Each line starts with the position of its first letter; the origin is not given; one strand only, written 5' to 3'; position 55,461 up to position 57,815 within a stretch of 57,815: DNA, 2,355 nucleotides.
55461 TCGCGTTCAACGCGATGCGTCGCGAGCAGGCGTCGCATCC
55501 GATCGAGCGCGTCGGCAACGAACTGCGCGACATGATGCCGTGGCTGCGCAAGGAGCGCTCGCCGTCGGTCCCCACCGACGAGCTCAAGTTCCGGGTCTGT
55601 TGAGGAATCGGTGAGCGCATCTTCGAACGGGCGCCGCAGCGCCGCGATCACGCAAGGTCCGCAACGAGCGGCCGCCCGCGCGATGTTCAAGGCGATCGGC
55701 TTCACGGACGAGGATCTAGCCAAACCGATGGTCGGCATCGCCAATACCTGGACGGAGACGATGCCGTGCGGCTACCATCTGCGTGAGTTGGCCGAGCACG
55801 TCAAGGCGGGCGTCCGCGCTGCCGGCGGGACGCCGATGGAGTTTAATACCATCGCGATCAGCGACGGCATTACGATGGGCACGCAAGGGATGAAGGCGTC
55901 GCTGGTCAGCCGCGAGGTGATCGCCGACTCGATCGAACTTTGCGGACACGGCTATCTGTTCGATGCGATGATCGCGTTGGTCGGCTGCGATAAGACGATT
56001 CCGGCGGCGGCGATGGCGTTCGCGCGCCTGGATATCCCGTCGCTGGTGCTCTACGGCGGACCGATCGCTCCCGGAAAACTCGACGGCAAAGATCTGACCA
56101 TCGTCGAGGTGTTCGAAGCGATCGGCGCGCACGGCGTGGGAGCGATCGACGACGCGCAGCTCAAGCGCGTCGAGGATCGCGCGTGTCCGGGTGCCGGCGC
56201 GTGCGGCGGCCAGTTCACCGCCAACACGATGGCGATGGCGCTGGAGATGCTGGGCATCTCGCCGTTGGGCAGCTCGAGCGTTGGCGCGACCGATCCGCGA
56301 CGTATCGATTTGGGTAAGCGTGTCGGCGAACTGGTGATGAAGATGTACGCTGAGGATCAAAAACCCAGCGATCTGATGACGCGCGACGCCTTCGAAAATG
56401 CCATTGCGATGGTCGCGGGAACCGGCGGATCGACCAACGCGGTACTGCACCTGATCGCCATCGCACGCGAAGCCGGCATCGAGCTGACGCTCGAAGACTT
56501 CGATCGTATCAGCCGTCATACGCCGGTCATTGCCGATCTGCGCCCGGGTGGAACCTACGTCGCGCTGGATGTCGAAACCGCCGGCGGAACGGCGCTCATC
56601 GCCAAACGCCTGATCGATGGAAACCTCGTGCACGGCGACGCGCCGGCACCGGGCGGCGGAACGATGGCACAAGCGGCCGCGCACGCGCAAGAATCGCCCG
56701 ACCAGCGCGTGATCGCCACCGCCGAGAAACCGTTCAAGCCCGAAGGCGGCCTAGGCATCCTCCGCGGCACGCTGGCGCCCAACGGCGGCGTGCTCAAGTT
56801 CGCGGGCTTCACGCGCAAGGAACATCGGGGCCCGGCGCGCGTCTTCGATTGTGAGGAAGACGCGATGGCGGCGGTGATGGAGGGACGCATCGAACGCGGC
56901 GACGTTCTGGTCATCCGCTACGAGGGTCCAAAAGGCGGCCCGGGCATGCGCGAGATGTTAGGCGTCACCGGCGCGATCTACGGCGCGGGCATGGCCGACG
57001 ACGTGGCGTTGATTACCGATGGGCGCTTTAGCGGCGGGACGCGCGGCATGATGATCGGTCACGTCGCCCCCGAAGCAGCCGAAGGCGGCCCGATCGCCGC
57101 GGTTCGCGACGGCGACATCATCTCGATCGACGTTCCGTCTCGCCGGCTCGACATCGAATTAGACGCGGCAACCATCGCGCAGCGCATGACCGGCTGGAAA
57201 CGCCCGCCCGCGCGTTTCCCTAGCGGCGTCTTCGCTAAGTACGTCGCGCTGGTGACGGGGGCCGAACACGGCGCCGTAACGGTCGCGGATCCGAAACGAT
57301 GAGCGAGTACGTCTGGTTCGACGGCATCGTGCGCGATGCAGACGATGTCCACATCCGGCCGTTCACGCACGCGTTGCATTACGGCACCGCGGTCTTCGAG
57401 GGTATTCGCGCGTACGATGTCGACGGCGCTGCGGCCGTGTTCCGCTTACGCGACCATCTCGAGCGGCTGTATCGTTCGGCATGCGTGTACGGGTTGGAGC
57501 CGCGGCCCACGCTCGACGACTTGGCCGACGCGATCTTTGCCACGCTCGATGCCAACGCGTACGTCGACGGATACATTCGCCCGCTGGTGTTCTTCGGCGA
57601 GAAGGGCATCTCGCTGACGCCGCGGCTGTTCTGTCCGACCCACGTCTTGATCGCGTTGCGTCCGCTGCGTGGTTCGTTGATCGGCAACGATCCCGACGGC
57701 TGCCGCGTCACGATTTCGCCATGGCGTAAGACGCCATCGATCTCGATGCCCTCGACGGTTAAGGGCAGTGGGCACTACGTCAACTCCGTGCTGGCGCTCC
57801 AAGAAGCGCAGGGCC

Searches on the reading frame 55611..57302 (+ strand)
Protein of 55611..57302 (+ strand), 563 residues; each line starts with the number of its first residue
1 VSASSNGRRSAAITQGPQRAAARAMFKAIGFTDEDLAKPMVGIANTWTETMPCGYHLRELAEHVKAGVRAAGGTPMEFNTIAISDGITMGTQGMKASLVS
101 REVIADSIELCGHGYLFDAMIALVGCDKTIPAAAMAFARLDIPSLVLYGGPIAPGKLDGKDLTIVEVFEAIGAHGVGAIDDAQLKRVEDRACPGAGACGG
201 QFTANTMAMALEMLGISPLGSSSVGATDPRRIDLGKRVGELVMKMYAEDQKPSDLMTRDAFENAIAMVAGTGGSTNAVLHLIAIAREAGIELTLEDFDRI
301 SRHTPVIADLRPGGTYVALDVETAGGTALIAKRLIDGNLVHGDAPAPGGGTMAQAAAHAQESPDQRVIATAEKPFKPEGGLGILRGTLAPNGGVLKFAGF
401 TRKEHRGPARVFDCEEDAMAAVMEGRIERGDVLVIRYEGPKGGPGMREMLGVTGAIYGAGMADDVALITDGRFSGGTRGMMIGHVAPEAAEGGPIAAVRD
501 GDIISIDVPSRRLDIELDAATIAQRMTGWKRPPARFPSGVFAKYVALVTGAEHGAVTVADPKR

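Call 9: search_protein_families(library=ncbifam, proteins=[window:55611-57302:+])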
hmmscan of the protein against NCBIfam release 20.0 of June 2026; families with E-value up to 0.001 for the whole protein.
window:55611-57302:+ (563 aa): 8 families
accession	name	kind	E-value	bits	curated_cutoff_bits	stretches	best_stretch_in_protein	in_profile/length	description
NF002068.0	PRK00911.1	subfamily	1.4e-235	783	644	1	8-558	5-556/559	dihydroxy-acid dehydratase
TIGR00110.1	ilvD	equivalog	7.8e-201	668.3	618.15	1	22-557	2-541/543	dihydroxy-acid dehydratase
NF009103.0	PRK12448.1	equivalog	4.2e-139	464.5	710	2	9-353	5-358/616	dihydroxy-acid dehydratase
NF004784.0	PRK06131.1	subfamily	4.9e-129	431.3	539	1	17-556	21-559/576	dihydroxy-acid dehydratase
NF009559.0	PRK13016.1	equivalog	4.6e-115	385.1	882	1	21-555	25-559/578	L-arabinonate dehydratase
NF009560.0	PRK13017.1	subfamily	2.6e-112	376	684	1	23-556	29-574/595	dihydroxy-acid dehydratase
TIGR01196.1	edd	equivalog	5e-70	236.4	708.25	1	63-557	96-599/601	phosphogluconate dehydratase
TIGR03432.1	yjhG_yagF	hypoth_equivalog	1.1e-55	188.9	808.15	2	403-518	461-575/640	YjhG/YagF family D-xylonate dehydratase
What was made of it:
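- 55611..57302 (+): ilvD, dihydroxy-acid dehydratase. TIGR00110 scores 668 against a cutoff of 618 (call 9).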

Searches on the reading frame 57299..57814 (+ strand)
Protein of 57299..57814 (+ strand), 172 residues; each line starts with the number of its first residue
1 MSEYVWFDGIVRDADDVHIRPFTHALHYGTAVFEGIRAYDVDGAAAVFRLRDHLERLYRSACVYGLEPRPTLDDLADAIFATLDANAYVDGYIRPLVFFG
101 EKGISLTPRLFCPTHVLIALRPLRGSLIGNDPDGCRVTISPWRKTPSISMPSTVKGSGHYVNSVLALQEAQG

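Call 77: search_protein_families(library=pfam, proteins=[window:57299-57814:+], max_evalue=0.001)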
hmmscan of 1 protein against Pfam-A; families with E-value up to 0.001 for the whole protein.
window:57299-57814:+ (172 aa): 1 family
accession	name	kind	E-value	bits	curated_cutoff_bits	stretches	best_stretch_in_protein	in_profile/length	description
PF01063.24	Aminotran_4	-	9.7e-15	55.5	28.5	1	32-171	2-131/223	Amino-transferase class IV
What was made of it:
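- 57299..57815 (+): ilvE, branched-chain aminotransferase. Its 5' part is present and it runs off the window. Aminotran_4, E 9.7e-15 (call 77).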
